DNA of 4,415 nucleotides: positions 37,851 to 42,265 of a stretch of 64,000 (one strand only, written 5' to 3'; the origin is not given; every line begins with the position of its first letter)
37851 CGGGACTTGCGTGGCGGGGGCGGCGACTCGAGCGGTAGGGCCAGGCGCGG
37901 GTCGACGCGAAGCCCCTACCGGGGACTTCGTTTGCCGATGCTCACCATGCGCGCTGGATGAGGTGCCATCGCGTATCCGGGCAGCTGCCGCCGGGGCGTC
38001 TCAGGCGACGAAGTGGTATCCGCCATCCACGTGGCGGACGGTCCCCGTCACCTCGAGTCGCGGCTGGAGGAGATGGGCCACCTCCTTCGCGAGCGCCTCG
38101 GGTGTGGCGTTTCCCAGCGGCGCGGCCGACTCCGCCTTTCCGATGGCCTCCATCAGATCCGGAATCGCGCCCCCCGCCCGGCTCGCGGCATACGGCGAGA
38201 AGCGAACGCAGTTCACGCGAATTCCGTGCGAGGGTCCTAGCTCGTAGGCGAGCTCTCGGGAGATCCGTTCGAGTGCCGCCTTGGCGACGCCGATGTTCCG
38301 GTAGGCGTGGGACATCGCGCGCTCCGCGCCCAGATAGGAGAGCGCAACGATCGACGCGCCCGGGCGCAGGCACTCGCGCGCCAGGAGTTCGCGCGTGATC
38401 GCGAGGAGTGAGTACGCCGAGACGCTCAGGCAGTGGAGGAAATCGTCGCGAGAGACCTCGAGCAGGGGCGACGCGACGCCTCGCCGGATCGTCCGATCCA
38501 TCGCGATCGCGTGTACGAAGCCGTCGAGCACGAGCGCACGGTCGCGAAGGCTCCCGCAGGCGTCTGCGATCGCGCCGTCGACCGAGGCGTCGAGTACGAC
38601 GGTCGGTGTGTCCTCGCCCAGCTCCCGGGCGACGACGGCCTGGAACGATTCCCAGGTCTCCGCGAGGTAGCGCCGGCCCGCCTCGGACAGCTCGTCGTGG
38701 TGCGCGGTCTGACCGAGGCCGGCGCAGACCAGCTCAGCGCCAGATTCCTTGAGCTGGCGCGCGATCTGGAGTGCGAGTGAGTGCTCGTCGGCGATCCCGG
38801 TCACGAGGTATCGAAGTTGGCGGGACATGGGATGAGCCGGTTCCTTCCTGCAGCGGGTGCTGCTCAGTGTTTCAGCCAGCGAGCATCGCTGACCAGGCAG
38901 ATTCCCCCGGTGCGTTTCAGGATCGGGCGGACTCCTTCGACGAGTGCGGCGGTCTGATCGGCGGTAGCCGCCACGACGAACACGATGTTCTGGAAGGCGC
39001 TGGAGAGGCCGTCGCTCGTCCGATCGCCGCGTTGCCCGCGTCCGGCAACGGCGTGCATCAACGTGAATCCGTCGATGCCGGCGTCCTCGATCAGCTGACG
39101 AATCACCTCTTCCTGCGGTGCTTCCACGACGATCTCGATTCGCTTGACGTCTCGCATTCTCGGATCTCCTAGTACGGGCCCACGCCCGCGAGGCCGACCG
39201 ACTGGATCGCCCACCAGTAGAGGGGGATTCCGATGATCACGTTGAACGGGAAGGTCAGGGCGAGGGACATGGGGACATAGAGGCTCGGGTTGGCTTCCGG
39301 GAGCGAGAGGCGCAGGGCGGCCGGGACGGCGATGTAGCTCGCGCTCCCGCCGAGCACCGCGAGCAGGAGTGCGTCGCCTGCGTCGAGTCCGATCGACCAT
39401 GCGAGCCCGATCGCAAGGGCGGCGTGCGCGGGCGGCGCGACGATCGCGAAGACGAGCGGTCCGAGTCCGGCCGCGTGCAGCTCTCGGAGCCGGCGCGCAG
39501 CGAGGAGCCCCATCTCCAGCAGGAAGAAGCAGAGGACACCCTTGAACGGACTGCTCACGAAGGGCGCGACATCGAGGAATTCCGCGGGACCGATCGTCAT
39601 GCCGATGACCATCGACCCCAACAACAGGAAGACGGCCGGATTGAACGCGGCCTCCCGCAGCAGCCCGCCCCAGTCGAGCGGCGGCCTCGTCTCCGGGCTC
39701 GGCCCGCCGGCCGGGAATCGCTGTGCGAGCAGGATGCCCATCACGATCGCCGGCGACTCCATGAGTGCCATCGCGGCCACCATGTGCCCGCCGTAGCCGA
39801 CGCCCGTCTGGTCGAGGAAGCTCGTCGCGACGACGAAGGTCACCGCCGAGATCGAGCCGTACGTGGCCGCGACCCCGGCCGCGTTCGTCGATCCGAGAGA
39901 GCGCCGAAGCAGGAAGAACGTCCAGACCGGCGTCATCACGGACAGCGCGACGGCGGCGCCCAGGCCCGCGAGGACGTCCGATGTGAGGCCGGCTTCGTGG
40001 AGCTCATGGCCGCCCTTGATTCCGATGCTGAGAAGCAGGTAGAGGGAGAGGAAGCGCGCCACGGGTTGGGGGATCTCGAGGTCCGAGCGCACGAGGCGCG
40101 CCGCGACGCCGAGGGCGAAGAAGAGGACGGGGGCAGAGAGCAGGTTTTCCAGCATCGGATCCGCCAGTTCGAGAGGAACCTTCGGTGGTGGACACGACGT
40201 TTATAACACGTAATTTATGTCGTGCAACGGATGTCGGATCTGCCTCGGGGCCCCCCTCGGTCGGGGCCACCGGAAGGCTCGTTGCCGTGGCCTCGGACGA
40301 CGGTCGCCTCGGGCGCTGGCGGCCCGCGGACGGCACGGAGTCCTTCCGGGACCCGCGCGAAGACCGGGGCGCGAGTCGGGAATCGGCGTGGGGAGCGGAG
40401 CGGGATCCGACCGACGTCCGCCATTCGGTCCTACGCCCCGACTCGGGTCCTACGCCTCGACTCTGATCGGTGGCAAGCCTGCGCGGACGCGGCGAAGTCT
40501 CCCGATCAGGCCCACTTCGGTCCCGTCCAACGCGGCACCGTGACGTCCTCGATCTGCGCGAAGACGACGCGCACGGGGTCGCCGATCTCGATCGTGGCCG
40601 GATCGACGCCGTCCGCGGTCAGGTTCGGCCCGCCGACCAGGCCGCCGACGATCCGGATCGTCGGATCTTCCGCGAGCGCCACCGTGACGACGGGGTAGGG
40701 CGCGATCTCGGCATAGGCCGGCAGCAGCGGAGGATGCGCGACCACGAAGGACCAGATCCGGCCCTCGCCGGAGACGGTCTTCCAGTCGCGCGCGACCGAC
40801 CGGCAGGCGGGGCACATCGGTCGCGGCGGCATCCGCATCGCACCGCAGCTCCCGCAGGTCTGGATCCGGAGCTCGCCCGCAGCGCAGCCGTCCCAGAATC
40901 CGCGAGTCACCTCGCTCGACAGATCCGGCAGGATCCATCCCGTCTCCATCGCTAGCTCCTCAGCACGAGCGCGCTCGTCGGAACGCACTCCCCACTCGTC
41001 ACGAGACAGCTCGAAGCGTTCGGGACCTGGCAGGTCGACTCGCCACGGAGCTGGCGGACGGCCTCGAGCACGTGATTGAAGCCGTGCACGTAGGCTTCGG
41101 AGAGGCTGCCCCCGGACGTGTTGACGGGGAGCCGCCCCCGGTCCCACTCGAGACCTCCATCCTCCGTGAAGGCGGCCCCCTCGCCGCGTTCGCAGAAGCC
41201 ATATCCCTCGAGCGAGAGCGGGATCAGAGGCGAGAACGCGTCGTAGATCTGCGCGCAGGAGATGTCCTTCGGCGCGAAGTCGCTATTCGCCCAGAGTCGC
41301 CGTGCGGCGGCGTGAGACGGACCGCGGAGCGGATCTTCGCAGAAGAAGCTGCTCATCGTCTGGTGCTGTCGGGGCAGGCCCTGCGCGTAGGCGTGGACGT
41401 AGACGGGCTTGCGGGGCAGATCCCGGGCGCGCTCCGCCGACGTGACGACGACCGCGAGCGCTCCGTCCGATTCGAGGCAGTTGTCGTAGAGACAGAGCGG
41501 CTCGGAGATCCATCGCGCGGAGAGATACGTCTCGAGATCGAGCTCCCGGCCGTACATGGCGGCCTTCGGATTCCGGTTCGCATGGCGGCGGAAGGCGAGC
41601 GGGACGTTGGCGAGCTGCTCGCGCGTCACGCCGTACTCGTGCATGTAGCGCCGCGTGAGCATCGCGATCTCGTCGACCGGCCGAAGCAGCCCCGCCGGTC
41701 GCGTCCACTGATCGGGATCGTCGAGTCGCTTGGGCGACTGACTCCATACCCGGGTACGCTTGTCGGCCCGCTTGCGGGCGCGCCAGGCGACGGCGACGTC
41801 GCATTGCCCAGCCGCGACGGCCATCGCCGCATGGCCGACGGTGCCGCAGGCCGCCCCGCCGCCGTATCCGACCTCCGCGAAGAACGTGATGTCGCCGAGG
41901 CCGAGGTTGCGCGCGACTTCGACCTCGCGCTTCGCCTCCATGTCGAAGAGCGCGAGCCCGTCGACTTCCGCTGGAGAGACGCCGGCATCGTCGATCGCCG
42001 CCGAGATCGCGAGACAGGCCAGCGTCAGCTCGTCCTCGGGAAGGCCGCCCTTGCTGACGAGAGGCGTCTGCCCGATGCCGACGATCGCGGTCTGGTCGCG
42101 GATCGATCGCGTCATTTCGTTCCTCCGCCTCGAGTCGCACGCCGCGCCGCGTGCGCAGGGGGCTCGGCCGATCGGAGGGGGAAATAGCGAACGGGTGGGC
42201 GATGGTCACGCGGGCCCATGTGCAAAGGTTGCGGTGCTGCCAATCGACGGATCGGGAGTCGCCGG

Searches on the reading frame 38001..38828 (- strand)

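Call 65: search_protein_families(library=pfam, proteins=[window:38001-38828:-], max_evalue=0.0001)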
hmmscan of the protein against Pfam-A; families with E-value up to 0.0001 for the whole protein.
window:38001-38828:- (275 aa): 2 families
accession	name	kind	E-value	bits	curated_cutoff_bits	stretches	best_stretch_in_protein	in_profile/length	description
PF13561.12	adh_short_C2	-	4.5e-43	148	27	1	11-272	1-236/236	Enoyl-(Acyl carrier protein) reductase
PF00106.31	adh_short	-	1.9e-07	31.2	26.6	1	37-209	11-178/195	short chain dehydrogenase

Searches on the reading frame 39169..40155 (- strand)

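Call 65: search_protein_families(library=pfam, proteins=[window:39169-40155:-], max_evalue=0.0001)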
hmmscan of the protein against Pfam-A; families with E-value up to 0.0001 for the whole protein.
window:39169-40155:- (328 aa): 1 family
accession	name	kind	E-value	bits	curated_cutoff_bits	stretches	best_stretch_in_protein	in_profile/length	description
PF05982.17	Sbt_1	-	7.5e-113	377.3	27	1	10-317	3-307/308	Na+-dependent bicarbonate transporter superfamily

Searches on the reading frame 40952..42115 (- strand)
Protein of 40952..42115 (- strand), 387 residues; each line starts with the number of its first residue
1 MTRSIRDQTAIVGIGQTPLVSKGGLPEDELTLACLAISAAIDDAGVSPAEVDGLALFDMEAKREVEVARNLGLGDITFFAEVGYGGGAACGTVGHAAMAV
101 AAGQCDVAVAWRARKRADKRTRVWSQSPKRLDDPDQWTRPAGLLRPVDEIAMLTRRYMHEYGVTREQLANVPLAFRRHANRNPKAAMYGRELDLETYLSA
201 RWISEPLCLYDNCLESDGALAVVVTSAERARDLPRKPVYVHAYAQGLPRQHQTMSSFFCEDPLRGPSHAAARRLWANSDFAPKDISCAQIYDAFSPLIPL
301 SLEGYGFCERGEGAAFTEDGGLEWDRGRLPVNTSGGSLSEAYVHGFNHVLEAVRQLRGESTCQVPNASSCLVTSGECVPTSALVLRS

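Call 65: search_protein_families(library=pfam, proteins=[window:40952-42115:-], max_evalue=0.0001)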
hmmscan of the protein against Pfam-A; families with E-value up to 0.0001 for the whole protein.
window:40952-42115:- (387 aa): 2 families
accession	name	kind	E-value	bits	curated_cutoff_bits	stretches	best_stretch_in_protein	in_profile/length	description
PF22691.2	Thiolase_C_1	-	3.8e-31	108.2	28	1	253-374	6-129/144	Thiolase C-terminal domain-like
PF00108.29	Thiolase_N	-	3.4e-08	33.6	26.4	1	10-192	2-197/260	Thiolase, N-terminal domain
